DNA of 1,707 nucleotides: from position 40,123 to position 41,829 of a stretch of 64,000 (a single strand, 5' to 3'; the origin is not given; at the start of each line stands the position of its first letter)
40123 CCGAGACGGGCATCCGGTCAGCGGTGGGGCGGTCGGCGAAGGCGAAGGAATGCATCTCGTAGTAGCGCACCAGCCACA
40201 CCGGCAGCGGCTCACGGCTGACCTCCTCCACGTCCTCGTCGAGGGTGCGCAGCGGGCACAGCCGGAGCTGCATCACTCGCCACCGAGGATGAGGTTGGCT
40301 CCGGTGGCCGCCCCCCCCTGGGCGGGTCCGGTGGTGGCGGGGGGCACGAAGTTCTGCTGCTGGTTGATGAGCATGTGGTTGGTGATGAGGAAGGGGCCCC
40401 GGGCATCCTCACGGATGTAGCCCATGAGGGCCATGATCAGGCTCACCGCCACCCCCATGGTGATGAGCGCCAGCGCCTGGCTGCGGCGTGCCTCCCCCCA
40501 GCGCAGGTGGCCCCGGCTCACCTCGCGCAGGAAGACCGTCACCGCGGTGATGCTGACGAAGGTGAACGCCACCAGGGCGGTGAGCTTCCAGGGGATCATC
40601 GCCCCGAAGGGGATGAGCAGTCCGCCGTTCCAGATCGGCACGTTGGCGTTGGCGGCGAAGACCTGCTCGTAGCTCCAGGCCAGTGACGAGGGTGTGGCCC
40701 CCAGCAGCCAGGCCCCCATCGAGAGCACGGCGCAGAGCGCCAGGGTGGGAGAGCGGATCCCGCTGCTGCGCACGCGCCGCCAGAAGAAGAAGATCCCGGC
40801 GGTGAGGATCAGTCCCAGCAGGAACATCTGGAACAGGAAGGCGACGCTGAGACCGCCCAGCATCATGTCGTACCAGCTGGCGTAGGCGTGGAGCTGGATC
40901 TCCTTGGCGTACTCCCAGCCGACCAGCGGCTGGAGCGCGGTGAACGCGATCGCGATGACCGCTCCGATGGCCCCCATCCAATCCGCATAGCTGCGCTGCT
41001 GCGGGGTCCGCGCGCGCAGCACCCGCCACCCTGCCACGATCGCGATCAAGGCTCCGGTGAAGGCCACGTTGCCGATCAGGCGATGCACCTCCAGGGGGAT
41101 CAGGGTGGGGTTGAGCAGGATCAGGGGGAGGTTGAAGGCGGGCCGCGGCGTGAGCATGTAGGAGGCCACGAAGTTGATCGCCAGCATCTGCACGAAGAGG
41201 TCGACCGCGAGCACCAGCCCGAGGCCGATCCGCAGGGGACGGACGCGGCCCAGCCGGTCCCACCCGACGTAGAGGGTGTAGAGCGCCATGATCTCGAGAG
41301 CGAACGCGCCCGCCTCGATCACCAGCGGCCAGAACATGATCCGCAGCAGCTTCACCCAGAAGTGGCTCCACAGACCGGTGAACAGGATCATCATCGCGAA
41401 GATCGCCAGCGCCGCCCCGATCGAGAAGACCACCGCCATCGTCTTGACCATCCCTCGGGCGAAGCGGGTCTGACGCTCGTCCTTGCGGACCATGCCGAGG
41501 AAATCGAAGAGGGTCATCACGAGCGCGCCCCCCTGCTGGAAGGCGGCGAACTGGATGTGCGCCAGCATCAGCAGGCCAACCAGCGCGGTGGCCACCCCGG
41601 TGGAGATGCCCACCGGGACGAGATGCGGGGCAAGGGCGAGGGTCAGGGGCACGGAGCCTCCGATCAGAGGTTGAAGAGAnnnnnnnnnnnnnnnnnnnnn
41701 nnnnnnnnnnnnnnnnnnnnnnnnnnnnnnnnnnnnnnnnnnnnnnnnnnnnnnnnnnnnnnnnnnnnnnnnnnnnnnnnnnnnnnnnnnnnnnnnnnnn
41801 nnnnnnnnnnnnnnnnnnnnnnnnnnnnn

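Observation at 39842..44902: Six-gene operon: two cytochrome-bd-like (CydA-like) proteins flanking Rieske and cytochrome b, with no c-type cytochrome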

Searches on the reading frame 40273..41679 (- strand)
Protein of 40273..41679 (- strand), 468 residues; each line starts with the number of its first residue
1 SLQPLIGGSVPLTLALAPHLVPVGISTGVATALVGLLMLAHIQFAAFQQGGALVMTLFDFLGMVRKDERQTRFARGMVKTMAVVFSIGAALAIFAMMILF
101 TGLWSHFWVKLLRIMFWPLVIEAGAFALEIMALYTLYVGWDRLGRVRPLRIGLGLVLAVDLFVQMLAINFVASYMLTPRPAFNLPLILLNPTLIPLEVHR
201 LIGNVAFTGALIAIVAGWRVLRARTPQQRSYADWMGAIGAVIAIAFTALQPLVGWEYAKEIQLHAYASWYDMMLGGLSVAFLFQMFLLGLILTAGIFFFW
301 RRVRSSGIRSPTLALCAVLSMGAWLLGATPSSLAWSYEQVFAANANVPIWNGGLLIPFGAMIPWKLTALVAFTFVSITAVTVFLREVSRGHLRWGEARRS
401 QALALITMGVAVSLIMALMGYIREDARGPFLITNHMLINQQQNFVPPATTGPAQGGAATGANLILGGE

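Call 3: search_protein_families(library=pfam, max_evalue=1, proteins=[window:40273-41679:-])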
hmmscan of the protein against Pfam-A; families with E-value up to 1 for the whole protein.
window:40273-41679:- (468 aa): 1 family
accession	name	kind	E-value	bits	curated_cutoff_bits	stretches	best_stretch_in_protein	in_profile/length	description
PF01654.22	Cyt_bd_oxida_I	-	9.6e-17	61.1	26.2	1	34-261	6-237/418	Cytochrome bd terminal oxidase subunit I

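Call 4: search_protein_families(library=ncbifam, max_evalue=1, proteins=[window:40273-41679:-])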
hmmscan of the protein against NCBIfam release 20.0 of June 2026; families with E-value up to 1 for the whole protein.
window:40273-41679:- (468 aa): 0 families

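Call 5: find_homologous_proteins(query=window:40273-41679:-)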
Query window:40273-41679:- (468 aa): 62 proteins with E <= 0.001 among 8000 candidates.
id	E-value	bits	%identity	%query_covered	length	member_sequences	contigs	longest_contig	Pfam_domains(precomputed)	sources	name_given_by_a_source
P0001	3.4e-293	991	100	98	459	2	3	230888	PF01654.23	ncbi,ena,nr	ncbi:MAG TPA: cytochrome ubiquinol oxidase subunit I [Verrucomicrobiae bacterium]|nr:cytochrome ubiq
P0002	1.2e-265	900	88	98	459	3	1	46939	PF01654.23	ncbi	-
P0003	3.3e-264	895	87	98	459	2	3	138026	-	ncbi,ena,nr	ncbi:MAG TPA: cytochrome ubiquinol oxidase subunit I [Candidatus Micrarchaeia archaeon]|nr:cytochrom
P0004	7.3e-255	864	87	97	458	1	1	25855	-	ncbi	-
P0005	6.3e-218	742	74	95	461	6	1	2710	-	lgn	-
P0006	7.0e-202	690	69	98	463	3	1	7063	-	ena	-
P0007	3.3e-200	684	68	96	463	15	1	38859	-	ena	-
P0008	8.1e-196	670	68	96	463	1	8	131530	-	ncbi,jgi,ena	jgi:cytochrome d ubiquinol oxidase subunit I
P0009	9.2e-196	669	68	96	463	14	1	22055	-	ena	-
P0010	1.0e-195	669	68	96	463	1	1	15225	-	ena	-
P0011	1.1e-195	669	68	96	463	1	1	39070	-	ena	-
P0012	4.1e-195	667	69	95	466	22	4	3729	-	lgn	-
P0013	7.0e-195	666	67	97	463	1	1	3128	-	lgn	-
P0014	1.2e-194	666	68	96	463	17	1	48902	PF01654.23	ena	-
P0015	2.0e-193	662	67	95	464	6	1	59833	-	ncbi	ncbi:MAG: hypothetical protein WA751_01235 [Candidatus Dormiibacterota bacterium]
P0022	1.8e-190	652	67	96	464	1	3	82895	-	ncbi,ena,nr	ncbi:MAG TPA: hypothetical protein VNH20_04030 [Candidatus Dormibacteraeota bacterium]|nr:hypothetic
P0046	3.0e-99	351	43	92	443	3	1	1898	PF01654.23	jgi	jgi:cytochrome bd ubiquinol oxidase subunit I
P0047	3.0e-98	348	44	90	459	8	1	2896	PF01654.23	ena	-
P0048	3.6e-98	348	42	92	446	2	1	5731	PF01654.23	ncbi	-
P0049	1.2e-96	343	42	96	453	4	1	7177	PF01654.23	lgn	-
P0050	5.3e-95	337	41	93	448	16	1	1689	PF01654.23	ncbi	-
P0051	1.5e-91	326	39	93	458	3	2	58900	PF01654.23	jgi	jgi:cytochrome d ubiquinol oxidase subunit I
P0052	1.4e-89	319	41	91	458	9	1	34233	PF01654.23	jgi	-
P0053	5.9e-89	317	41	91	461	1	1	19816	PF01654.23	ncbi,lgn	ncbi:MAG: cytochrome ubiquinol oxidase subunit I [Candidatus Dormibacteraceae bacterium]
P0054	9.2e-89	317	40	95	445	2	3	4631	PF01654.23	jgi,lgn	jgi:cytochrome d ubiquinol oxidase subunit I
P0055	1.3e-84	303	42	81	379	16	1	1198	PF01654.23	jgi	jgi:cytochrome d ubiquinol oxidase subunit I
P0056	2.7e-83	299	39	94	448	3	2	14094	PF01654.23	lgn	-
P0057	5.6e-77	278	46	66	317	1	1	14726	PF01654.23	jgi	-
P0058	1.3e-71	260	42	69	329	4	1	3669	PF01654.23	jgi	jgi:cytochrome bd-type quinol oxidase subunit 1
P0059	5.2e-70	255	42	68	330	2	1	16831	PF01654.23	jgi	jgi:cytochrome d ubiquinol oxidase subunit I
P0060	1.5e-65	240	36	92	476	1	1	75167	PF01654.23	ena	-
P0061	2.2e-23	101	27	96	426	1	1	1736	PF01654.23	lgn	-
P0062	2.8e-21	94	29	90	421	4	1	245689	PF01654.23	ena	-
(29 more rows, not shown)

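Call 6: search_solved_structures(query=window:40273-41679:-, max_evalue=1, show_alignments=2)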
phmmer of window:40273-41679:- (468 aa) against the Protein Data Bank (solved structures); distinct sequences matched with E-value up to 1: 0.

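Call 16: find_related_loci(query=A1, collection=genome_contigs, flank=7000)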
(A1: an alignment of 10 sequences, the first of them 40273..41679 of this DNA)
Query A1 (468 aa) in genome_contigs; peptide patterns used: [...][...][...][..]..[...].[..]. (x = any residue, [..] = any of these).
117 stretches matched a pattern; 102 encode a relative of the query (tblastn E <= 1e-3); the best 80 are kept; 80 distinct loci.
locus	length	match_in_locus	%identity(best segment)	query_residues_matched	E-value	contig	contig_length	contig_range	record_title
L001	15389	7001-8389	87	6-468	0e+0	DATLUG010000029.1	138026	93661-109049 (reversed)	MAG TPA_asm: Candidatus Micrarchaeia archaeon isolate SMAG_U13977 k141_156929, whole genome shotgun sequence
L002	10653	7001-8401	88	1-467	0e+0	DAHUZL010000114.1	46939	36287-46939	MAG TPA_asm: Candidatus Dormiibacterota bacterium isolate clean280 k141_564772, whole genome shotgun sequence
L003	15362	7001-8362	87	14-467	0e+0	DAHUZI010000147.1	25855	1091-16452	MAG TPA_asm: Candidatus Dormiibacterota bacterium isolate clean1682 k141_669831, whole genome shotgun sequence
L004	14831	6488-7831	74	10-457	0e+0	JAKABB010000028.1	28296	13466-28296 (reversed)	MAG: bacterium isolate WH2.bin132 NODE_2648_length_28296_cov_2.715609, whole genome shotgun sequence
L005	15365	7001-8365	68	15-468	0e+0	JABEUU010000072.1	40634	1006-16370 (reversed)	MAG: Candidatus Dormiibacterota bacterium isolate AG 12 k99_129767, whole genome shotgun sequence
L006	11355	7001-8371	67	9-464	0e+0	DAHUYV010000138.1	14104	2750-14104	MAG TPA_asm: Candidatus Dormiibacterota bacterium isolate clean275 k141_1056101, whole genome shotgun sequence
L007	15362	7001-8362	68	9-460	0e+0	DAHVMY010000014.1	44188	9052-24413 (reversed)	MAG TPA_asm: Candidatus Dormiibacterota bacterium isolate clean44 NODE_14_length_44188_cov_5.759924, whole genome shotgu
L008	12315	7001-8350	68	12-460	0e+0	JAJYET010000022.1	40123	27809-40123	MAG: bacterium isolate DBS1-1.bin61 NODE_1491_length_40123_cov_5.674017, whole genome shotgun sequence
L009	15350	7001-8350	68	12-460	0e+0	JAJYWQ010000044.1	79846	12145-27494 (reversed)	MAG: bacterium isolate FK3.bin129 NODE_503_length_79846_cov_13.846824, whole genome shotgun sequence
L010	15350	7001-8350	68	12-460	0e+0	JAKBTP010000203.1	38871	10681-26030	MAG: bacterium isolate MAS3.bin20 NODE_1864_length_38871_cov_24.869141, whole genome shotgun sequence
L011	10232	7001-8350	68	12-460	0e+0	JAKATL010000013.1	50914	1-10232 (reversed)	MAG: bacterium isolate YP2.bin62 NODE_662_length_50914_cov_9.544234, whole genome shotgun sequence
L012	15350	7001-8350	68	12-460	0e+0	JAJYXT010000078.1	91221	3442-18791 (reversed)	MAG: bacterium isolate FK3.bin63 NODE_385_length_91221_cov_8.933256, whole genome shotgun sequence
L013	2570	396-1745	68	12-460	0e+0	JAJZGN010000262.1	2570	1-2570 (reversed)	MAG: bacterium isolate LL4.bin70 NODE_65803_length_2570_cov_1.594351, whole genome shotgun sequence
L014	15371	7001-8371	66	9-463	0e+0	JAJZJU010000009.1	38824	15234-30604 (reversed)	MAG: bacterium isolate LSA5.bin69 NODE_1350_length_38824_cov_5.336098, whole genome shotgun sequence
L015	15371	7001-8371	66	1-459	0e+0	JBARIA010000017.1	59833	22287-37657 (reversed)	MAG: Candidatus Dormiibacterota bacterium isolate MFD06470_ilm_asm_bin14 k127_318284, whole genome shotgun sequence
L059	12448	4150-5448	39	8-442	2e-91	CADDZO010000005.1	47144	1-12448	unidentified bacterium isolate 18 genome assembly, contig: NODE_383_length_47144_cov_51.115235, whole genome shotgun seq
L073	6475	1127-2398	40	28-453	1e-81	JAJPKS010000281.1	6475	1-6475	MAG: Bacillota bacterium isolate Centralia_MAG_97 k107_16119161, whole genome shotgun sequence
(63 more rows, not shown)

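Call 23: search_solved_structures(query=A2, max_evalue=1, show_alignments=3)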
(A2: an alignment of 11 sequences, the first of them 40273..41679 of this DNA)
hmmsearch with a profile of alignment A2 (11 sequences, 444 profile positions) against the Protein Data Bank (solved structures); distinct sequences matched with E-value up to 1: 2.
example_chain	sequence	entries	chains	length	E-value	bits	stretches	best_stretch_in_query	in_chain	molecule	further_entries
5doq_A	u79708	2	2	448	1.5e-13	53.5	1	13-166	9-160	Bd-type quinol oxidase subunit I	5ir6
9r2g_A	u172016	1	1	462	8.7e-06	27.9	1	15-239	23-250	Cytochrome bd menaquinol oxidase subunit I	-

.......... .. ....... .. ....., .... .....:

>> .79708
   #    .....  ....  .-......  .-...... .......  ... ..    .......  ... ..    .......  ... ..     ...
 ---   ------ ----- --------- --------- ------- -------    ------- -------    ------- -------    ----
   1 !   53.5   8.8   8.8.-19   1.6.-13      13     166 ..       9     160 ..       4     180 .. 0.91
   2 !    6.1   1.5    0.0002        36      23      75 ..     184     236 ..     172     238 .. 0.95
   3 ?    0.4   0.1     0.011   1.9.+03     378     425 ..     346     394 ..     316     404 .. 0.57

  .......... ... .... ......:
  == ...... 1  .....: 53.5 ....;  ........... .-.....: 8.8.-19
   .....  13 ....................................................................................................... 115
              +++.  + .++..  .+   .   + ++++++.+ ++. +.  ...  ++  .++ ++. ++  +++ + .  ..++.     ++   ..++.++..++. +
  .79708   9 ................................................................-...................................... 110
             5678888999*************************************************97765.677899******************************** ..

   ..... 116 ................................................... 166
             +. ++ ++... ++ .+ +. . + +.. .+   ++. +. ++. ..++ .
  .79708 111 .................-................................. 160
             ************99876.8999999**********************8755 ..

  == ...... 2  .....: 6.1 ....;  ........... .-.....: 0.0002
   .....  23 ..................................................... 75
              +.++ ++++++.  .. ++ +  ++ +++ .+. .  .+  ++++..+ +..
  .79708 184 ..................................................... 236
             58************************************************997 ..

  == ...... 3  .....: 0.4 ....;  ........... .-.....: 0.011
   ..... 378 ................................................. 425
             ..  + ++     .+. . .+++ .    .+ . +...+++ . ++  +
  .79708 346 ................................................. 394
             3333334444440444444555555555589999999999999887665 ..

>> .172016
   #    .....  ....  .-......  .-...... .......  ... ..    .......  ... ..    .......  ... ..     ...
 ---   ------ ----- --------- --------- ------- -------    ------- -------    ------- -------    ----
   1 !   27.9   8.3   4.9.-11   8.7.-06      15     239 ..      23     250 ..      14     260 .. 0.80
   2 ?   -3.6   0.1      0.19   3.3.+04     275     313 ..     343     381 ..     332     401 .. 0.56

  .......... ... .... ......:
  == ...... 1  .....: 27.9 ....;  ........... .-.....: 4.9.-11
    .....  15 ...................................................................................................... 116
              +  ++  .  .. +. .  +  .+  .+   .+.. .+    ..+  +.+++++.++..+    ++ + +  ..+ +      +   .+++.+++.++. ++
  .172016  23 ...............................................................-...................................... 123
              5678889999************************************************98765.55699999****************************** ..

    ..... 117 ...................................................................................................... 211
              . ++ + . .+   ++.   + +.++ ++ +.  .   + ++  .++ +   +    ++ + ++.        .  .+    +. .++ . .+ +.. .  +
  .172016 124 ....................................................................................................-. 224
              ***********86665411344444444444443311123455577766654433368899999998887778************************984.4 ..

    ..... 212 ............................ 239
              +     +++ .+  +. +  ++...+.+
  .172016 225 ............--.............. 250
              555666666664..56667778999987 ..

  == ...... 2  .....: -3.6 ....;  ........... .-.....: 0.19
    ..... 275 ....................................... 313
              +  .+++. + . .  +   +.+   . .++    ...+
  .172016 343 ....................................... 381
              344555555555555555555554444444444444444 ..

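Call 25: find_encoding_contigs(protein=P0001, flank=10000, max_places=3)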
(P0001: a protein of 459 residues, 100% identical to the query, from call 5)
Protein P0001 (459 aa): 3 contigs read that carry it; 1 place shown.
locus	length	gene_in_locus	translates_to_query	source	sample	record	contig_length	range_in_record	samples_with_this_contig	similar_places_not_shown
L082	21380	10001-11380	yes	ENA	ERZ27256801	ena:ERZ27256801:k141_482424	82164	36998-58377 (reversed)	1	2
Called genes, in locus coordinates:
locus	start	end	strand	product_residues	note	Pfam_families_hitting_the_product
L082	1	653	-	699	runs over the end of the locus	PF13089:PP_kinase_N, PF02503:PP_kinase, PF17941:PP_kinase_C_1, PF13091:PLDc_2 (faint), PF13090:PP_kinase_C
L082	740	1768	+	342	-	-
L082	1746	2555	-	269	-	PF07685:GATase_3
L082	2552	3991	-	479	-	PF08245:Mur_ligase_M, PF08353:MurT_C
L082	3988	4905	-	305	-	PF00288:GHMP_kinases_N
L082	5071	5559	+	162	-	PF01649:Ribosomal_S20p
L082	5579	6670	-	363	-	PF21694:DNA_pol3_delta_C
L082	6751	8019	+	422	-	PF01654:Cyt_bd_oxida_I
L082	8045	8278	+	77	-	-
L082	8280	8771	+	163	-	PF00355:Rieske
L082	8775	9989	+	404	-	PF00033:Cytochrome_B, PF13631:Cytochrom_B_N_2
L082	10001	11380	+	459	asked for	PF01654:Cyt_bd_oxida_I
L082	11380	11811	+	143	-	-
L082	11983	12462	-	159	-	PF26580:Mtb12_C (weak)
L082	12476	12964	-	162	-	PF00127:Copper-bind (weak)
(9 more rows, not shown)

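Call 29: search_protein_families(library=pfam, max_evalue=1, proteins=[L073:2409-2861:+, L073:2866-3234:+, L059:5328-5873:+, L059:5877-6245:+, L073:3314-4756:-])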
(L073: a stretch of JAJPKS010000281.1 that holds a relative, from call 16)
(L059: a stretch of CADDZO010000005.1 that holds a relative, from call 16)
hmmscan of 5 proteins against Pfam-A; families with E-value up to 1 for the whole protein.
L073:2409-2861:+ (150 aa): 2 families
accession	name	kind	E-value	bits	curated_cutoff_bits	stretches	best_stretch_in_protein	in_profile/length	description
PF00127.26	Copper-bind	-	2.4e-10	41.1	21.2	1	70-141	13-98/99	Copper binding proteins, plastocyanin/azurin family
PF13473.12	Cupredoxin_1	-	0.0021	18.5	27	1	69-141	30-104/104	Cupredoxin-like domain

L073:2866-3234:+ (122 aa): 0 families

L059:5328-5873:+ (181 aa): 2 families
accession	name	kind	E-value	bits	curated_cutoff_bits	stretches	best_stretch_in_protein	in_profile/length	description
PF13473.12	Cupredoxin_1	-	1e-05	25.9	27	1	106-178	30-104/104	Cupredoxin-like domain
PF00127.26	Copper-bind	-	0.051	14.4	21.2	0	107-167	13-85/99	Copper binding proteins, plastocyanin/azurin family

L059:5877-6245:+ (122 aa): 0 families

L073:3314-4756:- (480 aa): 8 families
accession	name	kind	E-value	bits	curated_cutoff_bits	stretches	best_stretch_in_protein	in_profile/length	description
PF13545.12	HTH_Crp_2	-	1.1e-12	48.1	27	1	411-476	2-69/70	Crp-like helix-turn-helix domain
PF00325.26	Crp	-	2.9e-07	30.5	21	1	430-450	3-23/32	Bacterial regulatory proteins, crp family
PF00027.35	cNMP_binding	-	9.3e-05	22.8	27.5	1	297-376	3-87/89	Cyclic nucleotide-binding domain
PF01841.26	Transglut_core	-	0.0008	20.1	23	1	147-198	59-108/108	Transglutaminase-like superfamily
PF04545.22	Sigma70_r4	-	0.0061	16.5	24.1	1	421-451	17-42/50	Sigma-70, region 4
PF13551.12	HTH_29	-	0.02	15.4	28.1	1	413-451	2-34/64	Winged helix-turn helix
PF25213.1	HVO_A0261_N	-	0.02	15.2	35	1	430-460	25-55/86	HVO_A0261 N-terminal domain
PF13384.12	HTH_23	-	0.086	13.1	24.6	1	428-451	16-39/50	Homeodomain-like domain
